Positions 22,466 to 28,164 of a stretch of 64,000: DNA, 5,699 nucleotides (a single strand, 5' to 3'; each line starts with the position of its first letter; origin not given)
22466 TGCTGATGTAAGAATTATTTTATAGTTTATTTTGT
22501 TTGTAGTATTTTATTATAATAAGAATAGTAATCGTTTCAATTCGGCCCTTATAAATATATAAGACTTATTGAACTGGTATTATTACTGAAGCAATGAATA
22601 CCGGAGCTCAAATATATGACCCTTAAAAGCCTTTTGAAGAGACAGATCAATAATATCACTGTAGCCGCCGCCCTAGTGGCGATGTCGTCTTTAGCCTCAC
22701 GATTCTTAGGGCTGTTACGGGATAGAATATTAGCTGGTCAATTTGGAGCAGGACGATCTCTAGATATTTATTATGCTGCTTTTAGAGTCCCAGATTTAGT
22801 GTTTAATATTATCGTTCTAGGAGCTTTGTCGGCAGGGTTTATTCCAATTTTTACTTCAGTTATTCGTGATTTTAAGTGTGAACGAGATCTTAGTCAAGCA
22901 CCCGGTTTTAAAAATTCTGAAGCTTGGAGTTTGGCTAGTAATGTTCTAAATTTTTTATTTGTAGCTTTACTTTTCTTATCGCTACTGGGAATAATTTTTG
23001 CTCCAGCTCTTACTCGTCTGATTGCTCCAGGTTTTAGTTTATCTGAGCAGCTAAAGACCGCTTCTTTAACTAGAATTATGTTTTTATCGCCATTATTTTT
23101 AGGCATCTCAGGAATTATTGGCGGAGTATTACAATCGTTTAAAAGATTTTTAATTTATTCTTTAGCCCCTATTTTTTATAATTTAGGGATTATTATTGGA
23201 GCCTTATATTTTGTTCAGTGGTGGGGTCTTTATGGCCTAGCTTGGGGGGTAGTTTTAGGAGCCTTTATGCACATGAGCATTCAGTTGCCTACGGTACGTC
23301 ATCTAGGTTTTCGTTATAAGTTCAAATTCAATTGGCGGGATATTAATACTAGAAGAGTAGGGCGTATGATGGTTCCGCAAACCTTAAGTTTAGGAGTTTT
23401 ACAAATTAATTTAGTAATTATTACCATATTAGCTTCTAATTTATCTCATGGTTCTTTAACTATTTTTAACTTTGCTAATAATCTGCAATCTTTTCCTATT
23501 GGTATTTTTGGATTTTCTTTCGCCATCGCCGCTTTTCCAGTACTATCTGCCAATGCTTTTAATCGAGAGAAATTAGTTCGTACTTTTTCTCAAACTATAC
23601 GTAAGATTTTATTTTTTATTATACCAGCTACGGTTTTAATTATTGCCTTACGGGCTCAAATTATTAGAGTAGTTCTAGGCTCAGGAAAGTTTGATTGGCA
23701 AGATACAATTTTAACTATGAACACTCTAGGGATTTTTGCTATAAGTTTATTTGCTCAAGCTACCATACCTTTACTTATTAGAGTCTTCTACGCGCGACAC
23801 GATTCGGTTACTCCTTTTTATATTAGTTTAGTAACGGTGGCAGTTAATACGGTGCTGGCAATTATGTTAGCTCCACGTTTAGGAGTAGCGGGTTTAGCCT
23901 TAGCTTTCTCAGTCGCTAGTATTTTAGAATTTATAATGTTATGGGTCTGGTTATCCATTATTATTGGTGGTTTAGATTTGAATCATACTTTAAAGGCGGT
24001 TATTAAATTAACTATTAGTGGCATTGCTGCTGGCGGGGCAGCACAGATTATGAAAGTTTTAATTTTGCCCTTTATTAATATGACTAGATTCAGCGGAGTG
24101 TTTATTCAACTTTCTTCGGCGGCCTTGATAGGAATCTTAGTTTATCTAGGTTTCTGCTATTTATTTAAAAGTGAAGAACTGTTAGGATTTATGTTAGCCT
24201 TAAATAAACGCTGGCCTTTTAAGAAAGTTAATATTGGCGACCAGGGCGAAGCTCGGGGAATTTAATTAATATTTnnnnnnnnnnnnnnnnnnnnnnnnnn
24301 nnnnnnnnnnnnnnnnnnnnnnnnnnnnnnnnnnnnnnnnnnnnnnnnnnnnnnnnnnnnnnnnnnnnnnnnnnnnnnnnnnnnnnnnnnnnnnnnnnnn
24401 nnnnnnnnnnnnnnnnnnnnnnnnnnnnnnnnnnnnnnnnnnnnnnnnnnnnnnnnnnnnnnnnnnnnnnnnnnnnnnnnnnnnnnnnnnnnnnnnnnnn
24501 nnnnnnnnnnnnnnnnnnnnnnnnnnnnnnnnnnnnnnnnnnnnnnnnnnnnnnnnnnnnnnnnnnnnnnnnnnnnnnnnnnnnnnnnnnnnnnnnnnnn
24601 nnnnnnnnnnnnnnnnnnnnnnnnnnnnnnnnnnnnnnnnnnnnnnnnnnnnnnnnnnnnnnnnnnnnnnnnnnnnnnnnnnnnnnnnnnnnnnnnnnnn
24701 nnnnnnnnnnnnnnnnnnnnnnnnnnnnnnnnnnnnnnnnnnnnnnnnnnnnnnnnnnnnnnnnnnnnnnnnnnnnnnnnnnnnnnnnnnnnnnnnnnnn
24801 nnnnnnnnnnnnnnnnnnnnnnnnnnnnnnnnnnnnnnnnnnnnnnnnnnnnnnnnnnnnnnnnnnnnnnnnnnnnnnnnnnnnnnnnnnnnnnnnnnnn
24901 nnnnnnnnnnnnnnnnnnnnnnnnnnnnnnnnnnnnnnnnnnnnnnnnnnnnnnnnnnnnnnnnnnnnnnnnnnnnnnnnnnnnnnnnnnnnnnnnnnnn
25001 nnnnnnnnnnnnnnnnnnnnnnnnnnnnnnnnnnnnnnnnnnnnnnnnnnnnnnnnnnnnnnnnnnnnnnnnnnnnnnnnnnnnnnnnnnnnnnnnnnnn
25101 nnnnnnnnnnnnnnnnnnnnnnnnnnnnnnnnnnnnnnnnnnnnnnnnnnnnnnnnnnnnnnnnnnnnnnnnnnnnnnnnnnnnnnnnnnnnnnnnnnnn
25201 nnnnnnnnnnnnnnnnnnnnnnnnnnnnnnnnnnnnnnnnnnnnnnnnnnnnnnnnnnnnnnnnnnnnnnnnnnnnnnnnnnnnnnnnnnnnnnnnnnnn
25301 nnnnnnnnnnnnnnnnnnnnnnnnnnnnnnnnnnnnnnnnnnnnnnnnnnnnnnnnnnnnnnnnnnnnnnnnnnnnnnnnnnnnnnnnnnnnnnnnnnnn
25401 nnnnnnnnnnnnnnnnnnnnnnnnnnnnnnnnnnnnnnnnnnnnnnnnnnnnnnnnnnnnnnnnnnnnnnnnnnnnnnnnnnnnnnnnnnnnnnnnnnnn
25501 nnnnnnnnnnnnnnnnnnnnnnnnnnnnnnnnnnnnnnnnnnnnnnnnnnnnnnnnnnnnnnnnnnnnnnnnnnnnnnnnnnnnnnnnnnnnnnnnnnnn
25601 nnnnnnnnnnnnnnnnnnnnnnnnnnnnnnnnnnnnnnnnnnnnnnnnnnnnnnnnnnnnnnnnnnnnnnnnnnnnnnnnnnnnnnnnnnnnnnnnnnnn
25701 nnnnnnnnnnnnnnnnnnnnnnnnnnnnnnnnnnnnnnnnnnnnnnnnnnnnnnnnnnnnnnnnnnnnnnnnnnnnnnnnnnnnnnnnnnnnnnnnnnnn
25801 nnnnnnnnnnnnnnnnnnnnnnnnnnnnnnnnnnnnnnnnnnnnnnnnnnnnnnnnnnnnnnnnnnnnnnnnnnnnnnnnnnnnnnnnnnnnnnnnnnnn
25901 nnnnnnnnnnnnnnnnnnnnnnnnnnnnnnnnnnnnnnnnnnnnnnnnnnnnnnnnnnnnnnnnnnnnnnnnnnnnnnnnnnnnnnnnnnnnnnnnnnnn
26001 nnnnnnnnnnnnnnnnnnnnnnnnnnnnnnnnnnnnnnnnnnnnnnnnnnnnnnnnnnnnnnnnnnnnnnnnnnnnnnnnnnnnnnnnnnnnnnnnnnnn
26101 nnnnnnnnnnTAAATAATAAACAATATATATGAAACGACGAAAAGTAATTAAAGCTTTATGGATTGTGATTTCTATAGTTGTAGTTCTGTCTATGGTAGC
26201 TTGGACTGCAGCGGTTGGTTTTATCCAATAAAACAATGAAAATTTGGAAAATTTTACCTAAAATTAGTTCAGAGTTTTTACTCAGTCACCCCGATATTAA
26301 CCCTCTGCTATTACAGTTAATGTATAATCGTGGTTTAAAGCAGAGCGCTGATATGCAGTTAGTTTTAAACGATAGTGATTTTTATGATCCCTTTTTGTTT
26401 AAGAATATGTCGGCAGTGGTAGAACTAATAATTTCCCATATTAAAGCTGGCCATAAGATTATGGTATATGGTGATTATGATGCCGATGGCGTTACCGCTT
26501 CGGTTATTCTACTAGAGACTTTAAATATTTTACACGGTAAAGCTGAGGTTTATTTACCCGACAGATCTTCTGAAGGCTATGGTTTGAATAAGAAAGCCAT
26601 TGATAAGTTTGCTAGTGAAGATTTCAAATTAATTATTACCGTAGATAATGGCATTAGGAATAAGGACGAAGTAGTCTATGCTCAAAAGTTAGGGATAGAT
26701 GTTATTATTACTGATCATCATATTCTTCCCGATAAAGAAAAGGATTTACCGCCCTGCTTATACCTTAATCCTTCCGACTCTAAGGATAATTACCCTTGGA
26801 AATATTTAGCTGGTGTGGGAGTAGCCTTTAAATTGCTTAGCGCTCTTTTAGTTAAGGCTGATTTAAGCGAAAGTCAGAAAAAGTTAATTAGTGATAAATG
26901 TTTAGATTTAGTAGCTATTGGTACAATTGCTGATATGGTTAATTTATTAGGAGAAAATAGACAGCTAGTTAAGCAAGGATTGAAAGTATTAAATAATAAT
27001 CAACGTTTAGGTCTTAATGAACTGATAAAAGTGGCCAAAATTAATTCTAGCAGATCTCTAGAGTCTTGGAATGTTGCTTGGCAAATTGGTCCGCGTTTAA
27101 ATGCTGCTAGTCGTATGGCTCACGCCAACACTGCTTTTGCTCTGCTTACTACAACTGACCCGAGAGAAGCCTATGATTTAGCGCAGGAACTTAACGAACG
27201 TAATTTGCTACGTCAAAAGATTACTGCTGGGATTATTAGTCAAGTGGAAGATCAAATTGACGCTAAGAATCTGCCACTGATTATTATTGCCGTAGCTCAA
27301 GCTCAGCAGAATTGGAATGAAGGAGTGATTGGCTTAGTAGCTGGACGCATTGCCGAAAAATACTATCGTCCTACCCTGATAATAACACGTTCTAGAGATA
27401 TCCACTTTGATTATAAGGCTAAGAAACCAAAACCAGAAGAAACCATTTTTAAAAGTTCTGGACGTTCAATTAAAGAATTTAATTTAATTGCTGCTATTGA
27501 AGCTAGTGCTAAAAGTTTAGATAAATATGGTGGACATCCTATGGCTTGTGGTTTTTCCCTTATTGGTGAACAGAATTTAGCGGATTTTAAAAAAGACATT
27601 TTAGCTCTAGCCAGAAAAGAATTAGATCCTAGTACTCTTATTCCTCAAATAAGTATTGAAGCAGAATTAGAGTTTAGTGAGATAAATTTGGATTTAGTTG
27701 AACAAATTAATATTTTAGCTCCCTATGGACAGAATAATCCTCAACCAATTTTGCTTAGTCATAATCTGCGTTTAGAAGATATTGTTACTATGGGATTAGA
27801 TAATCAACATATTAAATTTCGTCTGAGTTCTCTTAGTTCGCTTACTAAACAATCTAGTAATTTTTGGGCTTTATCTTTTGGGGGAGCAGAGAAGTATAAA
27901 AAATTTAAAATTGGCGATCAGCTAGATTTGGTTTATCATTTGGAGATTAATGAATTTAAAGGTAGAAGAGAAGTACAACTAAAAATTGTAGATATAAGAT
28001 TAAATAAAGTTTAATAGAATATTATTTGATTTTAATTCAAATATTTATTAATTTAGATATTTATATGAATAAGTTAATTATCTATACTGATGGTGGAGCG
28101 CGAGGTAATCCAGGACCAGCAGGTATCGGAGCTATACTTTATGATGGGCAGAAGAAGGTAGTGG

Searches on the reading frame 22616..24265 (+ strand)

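Call 28: search_protein_families(library=pfam, proteins=[window:22616-24265:+], max_evalue=0.00001)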
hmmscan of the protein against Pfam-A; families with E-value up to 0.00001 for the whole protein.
window:22616-24265:+ (549 aa): 3 families
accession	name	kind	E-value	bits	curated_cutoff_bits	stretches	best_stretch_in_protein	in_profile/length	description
PF03023.19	MurJ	-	9.5e-89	298.5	27.4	1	40-478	2-431/451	Lipid II flippase MurJ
PF13440.11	Polysacc_synt_3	-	1.1e-09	38.4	23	1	111-356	47-286/293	Polysaccharide biosynthesis protein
PF01943.22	Polysacc_synt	-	1.4e-08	35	28.2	1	121-312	87-272/274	Polysaccharide biosynthesis protein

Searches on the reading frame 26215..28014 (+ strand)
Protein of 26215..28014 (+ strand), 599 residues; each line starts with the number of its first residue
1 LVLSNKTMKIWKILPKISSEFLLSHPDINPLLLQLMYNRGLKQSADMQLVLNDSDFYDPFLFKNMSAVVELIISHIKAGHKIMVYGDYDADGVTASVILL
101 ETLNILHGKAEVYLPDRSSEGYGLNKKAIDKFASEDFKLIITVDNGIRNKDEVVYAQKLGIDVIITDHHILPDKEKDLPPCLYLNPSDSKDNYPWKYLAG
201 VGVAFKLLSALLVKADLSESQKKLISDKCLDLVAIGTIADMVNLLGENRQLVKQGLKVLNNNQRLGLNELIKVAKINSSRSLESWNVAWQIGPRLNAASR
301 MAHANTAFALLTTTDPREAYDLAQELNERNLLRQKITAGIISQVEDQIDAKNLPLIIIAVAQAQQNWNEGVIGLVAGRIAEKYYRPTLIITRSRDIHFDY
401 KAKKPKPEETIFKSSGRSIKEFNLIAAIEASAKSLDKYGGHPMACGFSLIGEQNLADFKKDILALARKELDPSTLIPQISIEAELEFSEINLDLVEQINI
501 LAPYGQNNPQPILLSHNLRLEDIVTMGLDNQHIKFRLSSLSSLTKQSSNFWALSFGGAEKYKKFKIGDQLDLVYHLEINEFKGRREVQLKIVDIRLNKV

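Call 28: search_protein_families(library=pfam, proteins=[window:26215-28014:+], max_evalue=0.00001)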
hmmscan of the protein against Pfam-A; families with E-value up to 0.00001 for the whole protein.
window:26215-28014:+ (599 aa): 3 families
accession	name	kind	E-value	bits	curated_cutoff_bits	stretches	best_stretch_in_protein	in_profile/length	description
PF17768.7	RecJ_OB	-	3.4e-28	98.3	27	1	481-593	1-107/107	RecJ OB domain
PF01368.27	DHH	-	6.5e-25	88.3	28.1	1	81-237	1-125/125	DHH family, N-terminal domain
PF02272.25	DHHA1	-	9.5e-11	42.5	25.9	1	359-465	5-99/102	DHHA1 domain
